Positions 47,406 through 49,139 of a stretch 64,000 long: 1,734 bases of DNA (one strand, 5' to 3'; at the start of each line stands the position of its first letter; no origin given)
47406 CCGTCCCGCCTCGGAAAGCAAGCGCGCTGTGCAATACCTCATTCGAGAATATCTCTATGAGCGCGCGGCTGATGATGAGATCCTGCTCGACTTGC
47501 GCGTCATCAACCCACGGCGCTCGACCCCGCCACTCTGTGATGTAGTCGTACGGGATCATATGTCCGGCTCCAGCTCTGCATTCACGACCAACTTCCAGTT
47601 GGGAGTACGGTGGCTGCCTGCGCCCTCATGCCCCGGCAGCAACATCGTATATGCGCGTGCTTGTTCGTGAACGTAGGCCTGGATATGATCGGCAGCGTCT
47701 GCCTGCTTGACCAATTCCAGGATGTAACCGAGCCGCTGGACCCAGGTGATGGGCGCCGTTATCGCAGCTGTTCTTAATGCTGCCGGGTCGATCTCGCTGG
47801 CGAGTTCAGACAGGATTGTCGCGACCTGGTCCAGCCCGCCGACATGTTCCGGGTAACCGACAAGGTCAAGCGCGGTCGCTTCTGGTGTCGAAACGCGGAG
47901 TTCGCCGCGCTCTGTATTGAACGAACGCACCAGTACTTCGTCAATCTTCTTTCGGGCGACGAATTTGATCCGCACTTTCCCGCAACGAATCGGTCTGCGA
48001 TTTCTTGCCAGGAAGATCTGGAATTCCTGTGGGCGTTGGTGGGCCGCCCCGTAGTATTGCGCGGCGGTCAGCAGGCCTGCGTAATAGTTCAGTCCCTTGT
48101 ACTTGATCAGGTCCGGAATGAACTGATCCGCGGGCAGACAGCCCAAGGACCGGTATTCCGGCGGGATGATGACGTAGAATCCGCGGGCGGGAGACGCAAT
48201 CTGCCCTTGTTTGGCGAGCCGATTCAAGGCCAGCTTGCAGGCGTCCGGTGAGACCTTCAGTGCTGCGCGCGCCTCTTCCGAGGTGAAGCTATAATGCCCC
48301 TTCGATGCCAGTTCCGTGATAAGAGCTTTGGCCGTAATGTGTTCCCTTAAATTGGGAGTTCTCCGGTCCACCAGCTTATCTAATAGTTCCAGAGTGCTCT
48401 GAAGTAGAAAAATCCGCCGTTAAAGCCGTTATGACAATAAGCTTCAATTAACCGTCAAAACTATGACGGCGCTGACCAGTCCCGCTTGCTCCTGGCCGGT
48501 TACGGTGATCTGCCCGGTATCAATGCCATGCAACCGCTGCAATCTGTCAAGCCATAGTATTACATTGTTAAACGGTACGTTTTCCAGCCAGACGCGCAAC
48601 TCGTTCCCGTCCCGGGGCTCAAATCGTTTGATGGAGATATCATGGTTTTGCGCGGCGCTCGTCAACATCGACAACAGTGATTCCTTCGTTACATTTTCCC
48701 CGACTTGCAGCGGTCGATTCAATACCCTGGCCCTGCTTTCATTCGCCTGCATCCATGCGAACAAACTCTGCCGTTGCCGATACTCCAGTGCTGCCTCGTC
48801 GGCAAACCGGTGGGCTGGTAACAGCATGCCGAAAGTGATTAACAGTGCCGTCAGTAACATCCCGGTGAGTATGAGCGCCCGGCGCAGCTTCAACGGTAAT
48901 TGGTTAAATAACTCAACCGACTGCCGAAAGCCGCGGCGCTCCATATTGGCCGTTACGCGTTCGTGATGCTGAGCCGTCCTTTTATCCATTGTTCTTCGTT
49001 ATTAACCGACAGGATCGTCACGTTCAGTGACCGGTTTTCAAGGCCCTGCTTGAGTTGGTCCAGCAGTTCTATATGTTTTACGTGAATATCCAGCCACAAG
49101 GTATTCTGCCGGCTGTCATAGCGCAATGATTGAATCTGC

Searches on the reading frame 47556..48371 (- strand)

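Call 16: search_protein_families(library=ncbifam, proteins=[window:47556-48371:-], max_evalue=1e-20)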
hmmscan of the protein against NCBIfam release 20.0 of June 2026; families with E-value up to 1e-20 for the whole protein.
window:47556-48371:- (271 aa): 0 families

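Call 81: search_protein_families(library=pfam, proteins=[window:47556-48371:-], max_evalue=0.00001)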
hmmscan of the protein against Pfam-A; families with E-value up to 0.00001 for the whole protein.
window:47556-48371:- (271 aa): 2 families
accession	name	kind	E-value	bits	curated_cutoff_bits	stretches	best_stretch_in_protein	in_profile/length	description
PF09407.15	AbiEi_1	-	1.5e-49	168.3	22.2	1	78-220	1-142/142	AbiEi antitoxin C-terminal domain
PF13338.12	AbiEi_4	-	1.4e-08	35.2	25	1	18-68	3-48/49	Transcriptional regulator, AbiEi antitoxin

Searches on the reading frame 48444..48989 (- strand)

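Call 16: search_protein_families(library=ncbifam, proteins=[window:48444-48989:-], max_evalue=1e-20)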
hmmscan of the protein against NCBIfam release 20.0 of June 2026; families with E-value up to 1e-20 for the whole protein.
window:48444-48989:- (181 aa): 0 families

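Call 81: search_protein_families(library=pfam, proteins=[window:48444-48989:-], max_evalue=0.00001)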
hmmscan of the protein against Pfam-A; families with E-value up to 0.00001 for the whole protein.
window:48444-48989:- (181 aa): 1 family
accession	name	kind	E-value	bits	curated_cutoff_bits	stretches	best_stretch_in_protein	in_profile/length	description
PF04612.17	T2SSM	-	1.8e-23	83.9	27.8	1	36-178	16-156/160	Type II secretion system (T2SS), protein M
